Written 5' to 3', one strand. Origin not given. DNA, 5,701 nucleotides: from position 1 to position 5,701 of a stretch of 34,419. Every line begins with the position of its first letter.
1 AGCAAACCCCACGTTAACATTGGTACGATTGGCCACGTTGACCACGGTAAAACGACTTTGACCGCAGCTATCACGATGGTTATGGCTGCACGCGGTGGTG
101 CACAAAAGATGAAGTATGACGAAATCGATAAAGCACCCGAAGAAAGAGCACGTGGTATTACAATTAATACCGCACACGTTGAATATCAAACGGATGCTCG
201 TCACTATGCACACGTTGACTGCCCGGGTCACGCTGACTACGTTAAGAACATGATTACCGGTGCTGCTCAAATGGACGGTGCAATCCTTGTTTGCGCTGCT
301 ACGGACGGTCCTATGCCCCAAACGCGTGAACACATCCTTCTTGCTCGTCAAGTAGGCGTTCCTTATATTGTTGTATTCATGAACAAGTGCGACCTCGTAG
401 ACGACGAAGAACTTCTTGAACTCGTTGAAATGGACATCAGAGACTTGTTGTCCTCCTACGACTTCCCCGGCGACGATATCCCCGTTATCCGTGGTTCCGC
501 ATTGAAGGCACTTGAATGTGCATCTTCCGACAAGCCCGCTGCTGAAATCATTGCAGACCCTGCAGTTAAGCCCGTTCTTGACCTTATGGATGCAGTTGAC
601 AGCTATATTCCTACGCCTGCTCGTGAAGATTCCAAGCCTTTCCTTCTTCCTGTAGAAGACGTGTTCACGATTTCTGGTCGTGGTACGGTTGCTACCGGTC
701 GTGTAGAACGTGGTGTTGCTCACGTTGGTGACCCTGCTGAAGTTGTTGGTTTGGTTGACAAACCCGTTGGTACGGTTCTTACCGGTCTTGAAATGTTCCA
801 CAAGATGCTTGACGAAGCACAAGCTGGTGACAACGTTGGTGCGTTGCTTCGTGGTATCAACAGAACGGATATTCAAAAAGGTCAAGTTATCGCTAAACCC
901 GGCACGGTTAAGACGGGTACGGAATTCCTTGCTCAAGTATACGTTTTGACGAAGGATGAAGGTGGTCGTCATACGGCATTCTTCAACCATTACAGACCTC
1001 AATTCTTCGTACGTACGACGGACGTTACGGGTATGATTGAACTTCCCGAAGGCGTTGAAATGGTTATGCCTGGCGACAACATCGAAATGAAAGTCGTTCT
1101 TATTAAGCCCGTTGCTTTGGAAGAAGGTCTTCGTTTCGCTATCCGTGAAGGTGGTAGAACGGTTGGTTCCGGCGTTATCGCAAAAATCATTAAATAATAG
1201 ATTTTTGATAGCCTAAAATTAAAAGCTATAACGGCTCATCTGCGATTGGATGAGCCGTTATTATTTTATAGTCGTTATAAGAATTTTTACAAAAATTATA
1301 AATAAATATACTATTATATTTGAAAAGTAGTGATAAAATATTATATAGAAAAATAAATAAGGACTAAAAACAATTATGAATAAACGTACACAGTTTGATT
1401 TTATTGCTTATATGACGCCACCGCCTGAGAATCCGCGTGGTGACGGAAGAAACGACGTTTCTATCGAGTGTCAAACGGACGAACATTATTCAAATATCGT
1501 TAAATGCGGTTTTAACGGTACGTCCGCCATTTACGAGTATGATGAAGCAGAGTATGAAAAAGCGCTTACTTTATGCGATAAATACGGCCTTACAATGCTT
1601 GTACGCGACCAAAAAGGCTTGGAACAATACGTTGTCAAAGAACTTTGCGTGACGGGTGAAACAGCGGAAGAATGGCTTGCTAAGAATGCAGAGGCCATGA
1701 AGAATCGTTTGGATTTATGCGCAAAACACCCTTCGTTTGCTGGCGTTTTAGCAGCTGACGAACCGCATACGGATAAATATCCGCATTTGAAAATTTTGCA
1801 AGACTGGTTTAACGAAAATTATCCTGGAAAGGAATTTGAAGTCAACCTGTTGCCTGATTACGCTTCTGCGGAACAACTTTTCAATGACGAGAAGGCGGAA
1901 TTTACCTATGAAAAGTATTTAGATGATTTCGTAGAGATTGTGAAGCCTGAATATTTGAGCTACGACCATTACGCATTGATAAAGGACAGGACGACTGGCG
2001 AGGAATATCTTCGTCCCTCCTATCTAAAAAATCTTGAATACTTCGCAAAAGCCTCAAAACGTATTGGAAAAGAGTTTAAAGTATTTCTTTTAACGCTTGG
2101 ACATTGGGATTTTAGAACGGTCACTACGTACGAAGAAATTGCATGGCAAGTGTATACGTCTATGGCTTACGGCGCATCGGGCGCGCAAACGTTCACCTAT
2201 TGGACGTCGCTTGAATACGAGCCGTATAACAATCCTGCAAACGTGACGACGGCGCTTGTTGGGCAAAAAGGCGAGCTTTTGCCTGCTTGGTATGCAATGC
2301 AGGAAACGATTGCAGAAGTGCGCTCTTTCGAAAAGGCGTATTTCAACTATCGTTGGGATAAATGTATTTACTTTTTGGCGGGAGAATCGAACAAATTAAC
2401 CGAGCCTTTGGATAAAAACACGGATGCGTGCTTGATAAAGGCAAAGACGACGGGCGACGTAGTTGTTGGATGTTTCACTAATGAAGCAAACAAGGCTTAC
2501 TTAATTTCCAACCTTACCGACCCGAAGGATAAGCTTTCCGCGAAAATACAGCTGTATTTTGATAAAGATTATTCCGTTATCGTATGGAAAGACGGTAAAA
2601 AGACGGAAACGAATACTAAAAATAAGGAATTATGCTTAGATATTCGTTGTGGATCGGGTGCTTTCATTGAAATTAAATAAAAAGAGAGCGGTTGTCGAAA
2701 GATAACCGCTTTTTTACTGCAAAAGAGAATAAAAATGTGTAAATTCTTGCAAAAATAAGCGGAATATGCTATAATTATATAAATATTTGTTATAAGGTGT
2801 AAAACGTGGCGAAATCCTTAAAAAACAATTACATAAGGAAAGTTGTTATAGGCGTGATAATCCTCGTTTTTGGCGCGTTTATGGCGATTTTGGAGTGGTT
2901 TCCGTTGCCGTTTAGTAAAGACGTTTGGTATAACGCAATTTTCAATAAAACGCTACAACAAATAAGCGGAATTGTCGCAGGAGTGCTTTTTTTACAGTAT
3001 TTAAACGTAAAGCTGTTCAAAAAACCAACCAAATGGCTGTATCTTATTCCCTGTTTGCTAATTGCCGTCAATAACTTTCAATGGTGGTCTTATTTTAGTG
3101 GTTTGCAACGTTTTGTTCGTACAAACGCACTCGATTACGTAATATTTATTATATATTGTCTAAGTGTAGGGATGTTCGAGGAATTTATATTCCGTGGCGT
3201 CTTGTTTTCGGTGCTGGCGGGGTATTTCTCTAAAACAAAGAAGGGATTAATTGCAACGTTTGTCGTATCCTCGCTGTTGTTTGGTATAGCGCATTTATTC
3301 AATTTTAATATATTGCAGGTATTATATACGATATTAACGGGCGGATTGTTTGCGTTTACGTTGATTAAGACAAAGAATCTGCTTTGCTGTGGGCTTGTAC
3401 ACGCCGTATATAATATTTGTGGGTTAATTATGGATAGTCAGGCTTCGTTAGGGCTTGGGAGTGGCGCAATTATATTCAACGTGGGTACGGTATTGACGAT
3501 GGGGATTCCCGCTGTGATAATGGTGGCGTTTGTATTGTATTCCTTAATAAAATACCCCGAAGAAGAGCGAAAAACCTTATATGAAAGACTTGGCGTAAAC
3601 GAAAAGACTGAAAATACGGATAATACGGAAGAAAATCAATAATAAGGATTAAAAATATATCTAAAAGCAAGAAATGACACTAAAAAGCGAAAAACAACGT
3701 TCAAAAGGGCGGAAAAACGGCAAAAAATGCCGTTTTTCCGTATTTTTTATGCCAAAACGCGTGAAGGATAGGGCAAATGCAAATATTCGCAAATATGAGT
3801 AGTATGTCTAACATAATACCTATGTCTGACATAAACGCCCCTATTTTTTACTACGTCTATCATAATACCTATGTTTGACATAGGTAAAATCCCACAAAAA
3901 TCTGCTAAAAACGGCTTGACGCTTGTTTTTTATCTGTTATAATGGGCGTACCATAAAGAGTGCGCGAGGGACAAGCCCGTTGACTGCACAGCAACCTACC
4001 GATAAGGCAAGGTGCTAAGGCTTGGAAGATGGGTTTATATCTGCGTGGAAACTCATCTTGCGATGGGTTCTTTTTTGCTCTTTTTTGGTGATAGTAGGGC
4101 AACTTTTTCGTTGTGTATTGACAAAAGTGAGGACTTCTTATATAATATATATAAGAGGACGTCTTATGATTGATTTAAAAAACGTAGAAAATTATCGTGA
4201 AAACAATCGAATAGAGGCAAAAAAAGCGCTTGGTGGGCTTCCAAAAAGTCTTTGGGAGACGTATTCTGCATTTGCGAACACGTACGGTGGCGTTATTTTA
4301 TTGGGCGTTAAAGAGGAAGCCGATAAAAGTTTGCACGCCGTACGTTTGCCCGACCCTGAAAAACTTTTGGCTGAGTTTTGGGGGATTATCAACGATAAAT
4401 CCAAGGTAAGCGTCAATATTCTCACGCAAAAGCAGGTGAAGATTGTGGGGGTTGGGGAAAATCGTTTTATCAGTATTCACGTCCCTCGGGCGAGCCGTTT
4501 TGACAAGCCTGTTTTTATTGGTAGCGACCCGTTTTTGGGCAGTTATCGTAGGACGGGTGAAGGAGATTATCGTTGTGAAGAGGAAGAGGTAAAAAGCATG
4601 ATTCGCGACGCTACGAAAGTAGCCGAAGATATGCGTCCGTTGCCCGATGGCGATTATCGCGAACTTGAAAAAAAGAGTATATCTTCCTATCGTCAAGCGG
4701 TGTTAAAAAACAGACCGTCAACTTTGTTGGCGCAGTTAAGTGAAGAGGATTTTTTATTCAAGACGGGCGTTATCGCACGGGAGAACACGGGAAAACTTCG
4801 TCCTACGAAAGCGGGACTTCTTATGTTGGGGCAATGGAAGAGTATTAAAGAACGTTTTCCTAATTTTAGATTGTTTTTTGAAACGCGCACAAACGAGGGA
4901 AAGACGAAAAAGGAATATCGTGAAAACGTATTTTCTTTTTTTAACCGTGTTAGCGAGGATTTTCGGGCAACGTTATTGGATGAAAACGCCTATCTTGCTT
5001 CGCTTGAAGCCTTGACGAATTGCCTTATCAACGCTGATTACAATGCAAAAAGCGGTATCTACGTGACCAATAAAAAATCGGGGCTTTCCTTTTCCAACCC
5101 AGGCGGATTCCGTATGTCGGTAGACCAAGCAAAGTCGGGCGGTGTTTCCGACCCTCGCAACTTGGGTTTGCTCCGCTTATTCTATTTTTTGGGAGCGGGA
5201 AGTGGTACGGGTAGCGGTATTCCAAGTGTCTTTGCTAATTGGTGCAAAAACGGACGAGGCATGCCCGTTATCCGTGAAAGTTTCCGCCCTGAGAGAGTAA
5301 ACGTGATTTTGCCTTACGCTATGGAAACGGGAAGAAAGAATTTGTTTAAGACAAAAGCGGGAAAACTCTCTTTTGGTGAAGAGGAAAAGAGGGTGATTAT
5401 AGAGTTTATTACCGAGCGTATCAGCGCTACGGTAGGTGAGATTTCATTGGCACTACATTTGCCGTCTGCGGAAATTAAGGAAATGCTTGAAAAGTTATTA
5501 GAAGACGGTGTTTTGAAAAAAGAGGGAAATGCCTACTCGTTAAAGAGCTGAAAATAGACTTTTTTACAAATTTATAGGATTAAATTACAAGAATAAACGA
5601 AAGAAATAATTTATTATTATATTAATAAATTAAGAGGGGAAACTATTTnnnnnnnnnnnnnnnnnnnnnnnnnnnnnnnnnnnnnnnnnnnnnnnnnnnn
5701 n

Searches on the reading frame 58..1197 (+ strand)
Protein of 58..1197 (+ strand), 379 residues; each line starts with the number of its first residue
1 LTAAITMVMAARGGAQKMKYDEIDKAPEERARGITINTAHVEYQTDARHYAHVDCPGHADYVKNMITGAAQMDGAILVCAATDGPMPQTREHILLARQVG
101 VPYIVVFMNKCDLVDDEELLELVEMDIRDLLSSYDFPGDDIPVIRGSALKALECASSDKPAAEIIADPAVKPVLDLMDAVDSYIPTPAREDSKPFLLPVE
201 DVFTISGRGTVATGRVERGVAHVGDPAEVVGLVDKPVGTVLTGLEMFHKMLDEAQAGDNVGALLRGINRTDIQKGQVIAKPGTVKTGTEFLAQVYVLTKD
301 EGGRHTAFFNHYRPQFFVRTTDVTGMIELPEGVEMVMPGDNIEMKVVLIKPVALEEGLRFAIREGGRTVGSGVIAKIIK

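Call 28: search_protein_families(library=pfam, proteins=[window:58-1197:+], max_evalue=0.001)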
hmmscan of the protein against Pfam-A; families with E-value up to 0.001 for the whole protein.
window:58-1197:+ (379 aa): 3 families
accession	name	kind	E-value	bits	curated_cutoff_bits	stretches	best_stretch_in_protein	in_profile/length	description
PF00009.33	GTP_EFTU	-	1.7e-51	174.9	26.5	1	8-185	26-187/188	Elongation factor Tu GTP binding domain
PF03143.23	GTP_EFTU_D3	-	1e-37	129.1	27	1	284-377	2-105/106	Elongation factor Tu C-terminal domain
PF03144.31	GTP_EFTU_D2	-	3.5e-17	63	30.3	1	209-279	1-73/73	Elongation factor Tu domain 2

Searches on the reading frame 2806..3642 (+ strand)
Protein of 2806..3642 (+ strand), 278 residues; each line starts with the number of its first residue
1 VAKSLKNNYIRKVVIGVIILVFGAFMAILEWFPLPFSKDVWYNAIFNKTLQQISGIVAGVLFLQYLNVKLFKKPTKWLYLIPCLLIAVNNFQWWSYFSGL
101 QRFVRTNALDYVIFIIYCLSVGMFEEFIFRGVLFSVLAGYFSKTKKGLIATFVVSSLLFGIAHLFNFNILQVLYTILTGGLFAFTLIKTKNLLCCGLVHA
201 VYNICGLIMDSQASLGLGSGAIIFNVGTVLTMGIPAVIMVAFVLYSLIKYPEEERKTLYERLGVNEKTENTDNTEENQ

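Call 28: search_protein_families(library=pfam, proteins=[window:2806-3642:+], max_evalue=0.001)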
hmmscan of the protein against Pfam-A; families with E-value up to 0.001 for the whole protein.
window:2806-3642:+ (278 aa): 1 family
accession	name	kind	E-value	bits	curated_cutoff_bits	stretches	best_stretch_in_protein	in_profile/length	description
PF02517.21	Rce1-like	-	7e-19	68.4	22.4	1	111-204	5-92/93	Type II CAAX prenyl endopeptidase Rce1-like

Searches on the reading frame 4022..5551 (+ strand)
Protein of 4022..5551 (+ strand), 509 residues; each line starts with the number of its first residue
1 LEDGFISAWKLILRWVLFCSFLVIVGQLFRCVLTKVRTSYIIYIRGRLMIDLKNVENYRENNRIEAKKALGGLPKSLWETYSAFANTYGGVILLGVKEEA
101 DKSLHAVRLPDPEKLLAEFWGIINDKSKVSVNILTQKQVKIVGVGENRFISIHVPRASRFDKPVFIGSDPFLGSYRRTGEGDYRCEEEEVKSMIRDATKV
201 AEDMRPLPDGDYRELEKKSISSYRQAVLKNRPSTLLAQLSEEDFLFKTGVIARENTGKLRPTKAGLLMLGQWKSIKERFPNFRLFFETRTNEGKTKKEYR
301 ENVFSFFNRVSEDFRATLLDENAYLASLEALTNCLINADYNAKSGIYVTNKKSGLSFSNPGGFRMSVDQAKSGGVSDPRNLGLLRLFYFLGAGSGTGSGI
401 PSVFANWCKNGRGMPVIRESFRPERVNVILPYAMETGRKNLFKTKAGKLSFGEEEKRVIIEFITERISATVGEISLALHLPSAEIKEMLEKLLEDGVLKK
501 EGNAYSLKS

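Call 28: search_protein_families(library=pfam, proteins=[window:4022-5551:+], max_evalue=0.001)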
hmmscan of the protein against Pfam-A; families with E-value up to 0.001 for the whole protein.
window:4022-5551:+ (509 aa): 2 families
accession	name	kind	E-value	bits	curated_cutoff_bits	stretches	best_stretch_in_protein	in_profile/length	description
PF04326.19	SLFN_AlbA_2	-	2e-09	38.4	25.3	1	60-184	1-116/118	Schlafen, AlbA_2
PF13749.12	HATPase_c_4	-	2.5e-06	27.9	26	1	355-421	13-82/89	Putative ATP-dependent DNA helicase recG C-terminal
